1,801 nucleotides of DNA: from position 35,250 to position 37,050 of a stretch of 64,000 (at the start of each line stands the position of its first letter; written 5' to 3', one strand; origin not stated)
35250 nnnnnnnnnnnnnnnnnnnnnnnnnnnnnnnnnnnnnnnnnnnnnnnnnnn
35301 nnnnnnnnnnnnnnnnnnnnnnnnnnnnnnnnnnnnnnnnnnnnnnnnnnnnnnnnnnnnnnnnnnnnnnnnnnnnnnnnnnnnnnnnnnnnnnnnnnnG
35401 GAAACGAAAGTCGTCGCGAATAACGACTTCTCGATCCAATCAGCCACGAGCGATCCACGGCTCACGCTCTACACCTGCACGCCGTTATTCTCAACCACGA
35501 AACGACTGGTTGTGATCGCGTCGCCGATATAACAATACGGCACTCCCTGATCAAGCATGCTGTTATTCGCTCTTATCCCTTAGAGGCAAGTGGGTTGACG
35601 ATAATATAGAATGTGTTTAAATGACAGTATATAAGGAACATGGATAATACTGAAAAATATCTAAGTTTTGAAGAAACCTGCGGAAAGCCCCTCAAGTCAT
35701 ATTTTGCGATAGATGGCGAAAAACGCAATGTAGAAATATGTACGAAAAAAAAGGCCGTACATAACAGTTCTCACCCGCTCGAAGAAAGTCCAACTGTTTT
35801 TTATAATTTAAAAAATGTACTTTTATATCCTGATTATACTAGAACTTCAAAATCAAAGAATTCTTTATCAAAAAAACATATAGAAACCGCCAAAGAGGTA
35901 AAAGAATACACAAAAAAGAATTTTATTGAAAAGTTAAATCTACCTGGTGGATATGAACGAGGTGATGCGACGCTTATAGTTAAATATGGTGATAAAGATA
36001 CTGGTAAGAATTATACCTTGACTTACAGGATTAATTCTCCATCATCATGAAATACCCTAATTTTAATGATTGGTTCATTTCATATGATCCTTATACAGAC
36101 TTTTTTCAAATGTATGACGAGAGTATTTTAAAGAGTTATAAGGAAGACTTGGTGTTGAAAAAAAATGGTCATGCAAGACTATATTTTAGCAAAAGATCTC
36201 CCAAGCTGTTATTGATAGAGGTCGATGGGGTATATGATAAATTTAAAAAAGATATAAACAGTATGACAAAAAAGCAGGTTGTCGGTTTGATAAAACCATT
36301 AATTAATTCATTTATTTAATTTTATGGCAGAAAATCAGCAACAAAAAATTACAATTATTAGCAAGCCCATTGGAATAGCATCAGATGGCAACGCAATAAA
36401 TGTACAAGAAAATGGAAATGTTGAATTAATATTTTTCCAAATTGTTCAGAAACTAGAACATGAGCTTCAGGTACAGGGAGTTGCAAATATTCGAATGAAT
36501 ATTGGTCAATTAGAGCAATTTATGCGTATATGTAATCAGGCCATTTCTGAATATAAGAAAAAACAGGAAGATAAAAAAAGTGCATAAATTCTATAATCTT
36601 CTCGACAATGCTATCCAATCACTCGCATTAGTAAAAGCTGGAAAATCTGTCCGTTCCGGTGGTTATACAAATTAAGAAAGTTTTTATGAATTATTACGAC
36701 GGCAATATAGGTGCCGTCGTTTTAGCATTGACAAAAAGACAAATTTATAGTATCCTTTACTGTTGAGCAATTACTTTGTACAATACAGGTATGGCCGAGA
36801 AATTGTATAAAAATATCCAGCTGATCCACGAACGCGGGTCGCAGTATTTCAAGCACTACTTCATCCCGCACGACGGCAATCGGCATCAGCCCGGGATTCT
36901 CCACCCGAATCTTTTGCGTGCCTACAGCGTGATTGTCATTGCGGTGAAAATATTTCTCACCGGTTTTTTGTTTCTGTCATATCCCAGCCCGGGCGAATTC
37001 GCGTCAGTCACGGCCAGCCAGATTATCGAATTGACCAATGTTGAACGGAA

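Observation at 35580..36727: Compositionally foreign AT-rich three-gene cassette of unknown function beside the sortase/adhesin/comEC locus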

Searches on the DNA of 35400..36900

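Call 38: search_rna_families(source=window, start=35400, end=36900, threshold=evalue, max_evalue=10)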
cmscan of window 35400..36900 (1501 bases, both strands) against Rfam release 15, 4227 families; matches with E-value up to 10: 4.
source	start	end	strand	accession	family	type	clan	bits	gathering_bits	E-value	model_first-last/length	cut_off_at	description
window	36423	36459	+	RF01374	CRISPR-DR61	Gene; CRISPR;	-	19.2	38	4.6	1-37/37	no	CRISPR RNA direct repeat element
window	36608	36739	+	RF03532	SQ2397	Cis-reg;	-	18.6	100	1.9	1-243/243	no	Cis-regulator of HTH transcription factor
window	36662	36728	+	RF02676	Esr41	Gene; sRNA;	-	18.5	102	1.4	1-74/74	no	Enterohemorrhagic E. coli sRNA 41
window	36235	36263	-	RF00066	U7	Gene; snRNA;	-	14.8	34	3.8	1-62/62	no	U7 small nuclear RNA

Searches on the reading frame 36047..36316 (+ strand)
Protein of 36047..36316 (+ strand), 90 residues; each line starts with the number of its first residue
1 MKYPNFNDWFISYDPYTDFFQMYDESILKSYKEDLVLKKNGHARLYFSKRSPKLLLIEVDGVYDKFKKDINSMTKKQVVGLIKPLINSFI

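Call 4: search_protein_families(library=pfam, proteins=[window:36047-36316:+], max_evalue=10)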
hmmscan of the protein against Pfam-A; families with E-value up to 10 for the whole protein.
window:36047-36316:+ (90 aa): 0 families

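Call 5: search_protein_families(library=padloc, proteins=[window:36047-36316:+], max_evalue=10)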
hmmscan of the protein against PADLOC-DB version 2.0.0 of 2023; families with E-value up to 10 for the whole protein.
window:36047-36316:+ (90 aa): 0 families

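Call 6: search_protein_families(library=phrogs, proteins=[window:36047-36316:+], max_evalue=10)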
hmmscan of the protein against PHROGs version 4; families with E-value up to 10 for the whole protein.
window:36047-36316:+ (90 aa): 1 family
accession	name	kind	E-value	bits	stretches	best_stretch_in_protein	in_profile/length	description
phrog_36865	-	unknown function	0.022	16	1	37-88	10-60/140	-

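Call 9: find_homologous_proteins(query=window:36047-36316:+, max_evalue=0.01)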
Query window:36047-36316:+ (90 aa): 1 proteins with E <= 0.01 among 1 candidates.
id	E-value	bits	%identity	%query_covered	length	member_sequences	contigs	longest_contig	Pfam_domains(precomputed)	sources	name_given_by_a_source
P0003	5.1e-53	195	100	100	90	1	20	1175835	-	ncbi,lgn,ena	-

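Call 27: find_related_loci(query=A2, collection=viral_contigs, flank=8000)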
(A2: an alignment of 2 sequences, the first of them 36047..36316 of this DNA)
Query A2 (90 aa) in viral_contigs; peptide patterns used: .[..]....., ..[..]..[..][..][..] (x = any residue, [..] = any of these).
60 stretches matched a pattern, but none encodes a relative of the query by tblastn (E <= 1e-3).

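Call 32: search_solved_structures(query=A2, max_evalue=10)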
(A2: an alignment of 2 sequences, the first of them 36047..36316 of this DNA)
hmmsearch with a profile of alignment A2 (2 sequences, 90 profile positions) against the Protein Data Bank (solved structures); distinct sequences matched with E-value up to 10: 3.
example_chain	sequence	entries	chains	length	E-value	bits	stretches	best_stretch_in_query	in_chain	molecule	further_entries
7rhp_A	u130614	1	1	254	0.43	14.4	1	2-50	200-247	Glutathione S-transferase AmGSTD1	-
4ums_A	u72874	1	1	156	1.3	12.9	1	27-89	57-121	CELLULOSOMAL ANCHORING SCAFFOLDIN B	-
8v00_D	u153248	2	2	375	2.6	11.9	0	10-74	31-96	Odorant receptor OR10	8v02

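Call 40: search_protein_families(library=ncbifam, proteins=[window:36047-36316:+], max_evalue=10)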
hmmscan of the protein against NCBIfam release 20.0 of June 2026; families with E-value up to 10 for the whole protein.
window:36047-36316:+ (90 aa): 0 families

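Call 75: search_solved_structures(query=A7, max_evalue=10)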
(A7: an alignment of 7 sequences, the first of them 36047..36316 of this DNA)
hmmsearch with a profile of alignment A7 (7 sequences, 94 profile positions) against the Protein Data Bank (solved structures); distinct sequences matched with E-value up to 10: 1.
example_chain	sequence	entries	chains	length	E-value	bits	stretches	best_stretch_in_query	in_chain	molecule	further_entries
7puz_A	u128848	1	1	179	1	13.4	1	20-79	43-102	MICOS complex subunit MIC60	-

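Call 118: search_solved_structures(query=A10, max_evalue=10)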
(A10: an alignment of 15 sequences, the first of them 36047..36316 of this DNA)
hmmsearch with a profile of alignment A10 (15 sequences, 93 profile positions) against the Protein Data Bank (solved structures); distinct sequences matched with E-value up to 10: 3.
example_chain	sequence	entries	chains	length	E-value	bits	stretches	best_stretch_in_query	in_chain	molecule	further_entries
3f1s_B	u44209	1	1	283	0.72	13.6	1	25-74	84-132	Vitamin K-dependent protein Z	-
3h5c_B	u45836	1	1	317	0.9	13.3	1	25-74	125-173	Vitamin K-dependent protein Z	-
6c48_A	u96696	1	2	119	2.4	12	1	28-90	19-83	Protein lin-9 homolog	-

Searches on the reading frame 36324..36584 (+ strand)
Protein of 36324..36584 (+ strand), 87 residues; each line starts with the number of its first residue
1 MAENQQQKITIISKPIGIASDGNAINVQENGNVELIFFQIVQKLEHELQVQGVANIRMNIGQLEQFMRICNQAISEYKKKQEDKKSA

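Call 4: search_protein_families(library=pfam, proteins=[window:36324-36584:+], max_evalue=10)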
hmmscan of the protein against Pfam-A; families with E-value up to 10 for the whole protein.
window:36324-36584:+ (87 aa): 3 families
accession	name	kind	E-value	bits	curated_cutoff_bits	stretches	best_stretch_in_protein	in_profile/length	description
PF00478.31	IMPDH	-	0.016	14.6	25.6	1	19-77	285-342/345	IMP dehydrogenase / GMP reductase domain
PF19548.4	CHRDL_1_2_C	-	0.051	14.3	27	1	24-83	29-86/120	Chordin-like protein 1/2 C-terminal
PF01243.27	PNPOx_N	-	0.12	13.2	28.1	1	24-77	50-97/120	Pyridoxamine 5'-phosphate oxidase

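Call 5: search_protein_families(library=padloc, proteins=[window:36324-36584:+], max_evalue=10)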
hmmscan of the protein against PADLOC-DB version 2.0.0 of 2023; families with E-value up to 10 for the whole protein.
window:36324-36584:+ (87 aa): 0 families

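Call 6: search_protein_families(library=phrogs, proteins=[window:36324-36584:+], max_evalue=10)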
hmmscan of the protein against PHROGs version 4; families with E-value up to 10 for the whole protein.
window:36324-36584:+ (87 aa): 1 family
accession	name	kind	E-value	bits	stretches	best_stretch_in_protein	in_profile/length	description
phrog_29878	-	unknown function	0.082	14.1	1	2-74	24-97/106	-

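Call 10: find_homologous_proteins(query=window:36324-36584:+, max_evalue=0.01)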
Query window:36324-36584:+ (87 aa): 1 proteins with E <= 0.01 among 2 candidates.
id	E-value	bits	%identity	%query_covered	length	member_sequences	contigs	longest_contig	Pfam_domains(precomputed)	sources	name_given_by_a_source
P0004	4.8e-47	175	100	100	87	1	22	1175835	-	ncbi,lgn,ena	-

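Call 28: find_related_loci(query=A3, collection=viral_contigs, flank=8000)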
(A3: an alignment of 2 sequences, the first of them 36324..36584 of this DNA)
Query A3 (87 aa) in viral_contigs; peptide patterns used: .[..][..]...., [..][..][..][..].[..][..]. (x = any residue, [..] = any of these).
416 stretches matched a pattern, but none encodes a relative of the query by tblastn (E <= 1e-3).

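Call 33: search_solved_structures(query=A3, max_evalue=10)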
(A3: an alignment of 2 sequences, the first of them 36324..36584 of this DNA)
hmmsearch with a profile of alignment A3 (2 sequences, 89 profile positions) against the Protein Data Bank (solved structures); distinct sequences matched with E-value up to 10: 0.

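Call 40: search_protein_families(library=ncbifam, proteins=[window:36324-36584:+], max_evalue=10)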
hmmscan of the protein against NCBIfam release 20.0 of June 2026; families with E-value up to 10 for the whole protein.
window:36324-36584:+ (87 aa): 0 families

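Call 76: search_solved_structures(query=A8, max_evalue=10)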
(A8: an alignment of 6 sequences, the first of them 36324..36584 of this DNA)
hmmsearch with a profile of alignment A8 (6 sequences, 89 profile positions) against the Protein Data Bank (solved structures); distinct sequences matched with E-value up to 10: 1.
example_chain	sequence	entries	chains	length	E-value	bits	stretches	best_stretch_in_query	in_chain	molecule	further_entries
5hqj_A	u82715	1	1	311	0.53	13.7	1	8-38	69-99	Periplasmic binding protein/LacI transcriptional regulator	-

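Call 117: search_solved_structures(query=A9, max_evalue=10)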
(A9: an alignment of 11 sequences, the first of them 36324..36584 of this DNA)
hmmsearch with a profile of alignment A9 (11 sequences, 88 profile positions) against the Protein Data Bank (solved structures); distinct sequences matched with E-value up to 10: 2.
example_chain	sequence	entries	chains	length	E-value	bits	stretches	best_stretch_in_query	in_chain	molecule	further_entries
5hqj_A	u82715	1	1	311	0.38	14.1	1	5-37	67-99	Periplasmic binding protein/LacI transcriptional regulator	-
9qzd_A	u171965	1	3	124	0.94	12.9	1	30-53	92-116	dNTH0-H1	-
